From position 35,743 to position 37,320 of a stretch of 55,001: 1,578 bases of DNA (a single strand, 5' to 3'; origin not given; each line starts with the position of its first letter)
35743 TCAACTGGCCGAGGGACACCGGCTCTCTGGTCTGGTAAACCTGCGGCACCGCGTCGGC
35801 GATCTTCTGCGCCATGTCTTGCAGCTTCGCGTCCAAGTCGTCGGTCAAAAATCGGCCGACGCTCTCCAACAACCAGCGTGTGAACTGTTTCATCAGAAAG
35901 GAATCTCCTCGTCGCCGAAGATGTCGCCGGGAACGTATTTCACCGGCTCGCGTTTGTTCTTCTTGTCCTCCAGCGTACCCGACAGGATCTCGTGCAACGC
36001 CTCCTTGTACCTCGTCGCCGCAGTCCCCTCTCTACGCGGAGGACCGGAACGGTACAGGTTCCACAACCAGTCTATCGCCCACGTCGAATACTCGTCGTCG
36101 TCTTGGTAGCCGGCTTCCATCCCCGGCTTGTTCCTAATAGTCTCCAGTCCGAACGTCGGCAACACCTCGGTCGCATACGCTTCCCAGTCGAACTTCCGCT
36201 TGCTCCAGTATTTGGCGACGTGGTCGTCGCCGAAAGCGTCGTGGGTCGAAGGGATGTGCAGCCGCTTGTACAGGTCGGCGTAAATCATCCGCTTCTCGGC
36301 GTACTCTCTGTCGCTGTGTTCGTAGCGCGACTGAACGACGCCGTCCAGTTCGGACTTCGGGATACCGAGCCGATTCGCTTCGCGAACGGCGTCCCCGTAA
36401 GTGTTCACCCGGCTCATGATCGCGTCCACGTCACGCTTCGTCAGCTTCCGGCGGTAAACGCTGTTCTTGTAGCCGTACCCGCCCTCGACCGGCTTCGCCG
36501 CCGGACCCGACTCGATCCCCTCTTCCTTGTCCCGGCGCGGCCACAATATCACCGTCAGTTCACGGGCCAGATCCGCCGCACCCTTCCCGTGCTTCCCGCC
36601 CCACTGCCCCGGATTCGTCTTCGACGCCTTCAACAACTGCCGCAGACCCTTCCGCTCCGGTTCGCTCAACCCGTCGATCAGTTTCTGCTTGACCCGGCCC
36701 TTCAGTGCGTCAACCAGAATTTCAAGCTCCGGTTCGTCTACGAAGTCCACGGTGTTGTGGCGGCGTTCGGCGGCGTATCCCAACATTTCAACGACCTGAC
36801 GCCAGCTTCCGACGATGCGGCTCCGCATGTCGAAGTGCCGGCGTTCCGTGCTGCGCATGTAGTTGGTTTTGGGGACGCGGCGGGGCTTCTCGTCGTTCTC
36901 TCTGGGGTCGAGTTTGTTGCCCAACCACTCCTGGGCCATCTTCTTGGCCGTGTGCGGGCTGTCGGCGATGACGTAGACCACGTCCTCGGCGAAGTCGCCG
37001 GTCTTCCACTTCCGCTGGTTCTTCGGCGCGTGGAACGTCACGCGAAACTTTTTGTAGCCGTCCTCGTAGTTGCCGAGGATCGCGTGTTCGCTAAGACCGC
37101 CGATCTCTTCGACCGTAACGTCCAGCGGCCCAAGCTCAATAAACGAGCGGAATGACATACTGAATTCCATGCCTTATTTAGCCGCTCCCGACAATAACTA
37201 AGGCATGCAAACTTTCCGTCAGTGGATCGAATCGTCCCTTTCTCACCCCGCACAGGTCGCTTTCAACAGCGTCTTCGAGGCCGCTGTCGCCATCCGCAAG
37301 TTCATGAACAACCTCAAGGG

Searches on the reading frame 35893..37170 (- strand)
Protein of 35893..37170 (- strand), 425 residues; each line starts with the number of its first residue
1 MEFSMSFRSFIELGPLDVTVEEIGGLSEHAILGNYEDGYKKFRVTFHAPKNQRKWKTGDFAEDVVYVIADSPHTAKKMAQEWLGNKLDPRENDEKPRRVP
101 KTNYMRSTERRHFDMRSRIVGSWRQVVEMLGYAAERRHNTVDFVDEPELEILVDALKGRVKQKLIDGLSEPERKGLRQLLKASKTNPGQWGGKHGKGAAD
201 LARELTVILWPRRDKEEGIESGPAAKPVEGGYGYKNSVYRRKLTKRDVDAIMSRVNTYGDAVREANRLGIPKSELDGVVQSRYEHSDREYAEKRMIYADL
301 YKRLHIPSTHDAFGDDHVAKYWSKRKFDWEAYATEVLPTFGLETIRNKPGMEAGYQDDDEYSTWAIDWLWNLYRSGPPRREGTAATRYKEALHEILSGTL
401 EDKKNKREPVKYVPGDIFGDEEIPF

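Call 10: search_protein_families(library=pfam, proteins=[window:35893-37170:-], max_evalue=0.01)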
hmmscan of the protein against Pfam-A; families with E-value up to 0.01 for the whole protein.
window:35893-37170:- (425 aa): 0 families

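Call 11: search_protein_families(library=phrogs, proteins=[window:35893-37170:-], max_evalue=0.001)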
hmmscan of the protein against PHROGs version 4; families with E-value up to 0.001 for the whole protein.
window:35893-37170:- (425 aa): 0 families

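Call 63: search_solved_structures(query=window:35893-37170:-, max_evalue=0.1)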
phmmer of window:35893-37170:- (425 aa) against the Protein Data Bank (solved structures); distinct sequences matched with E-value up to 0.1: 0.
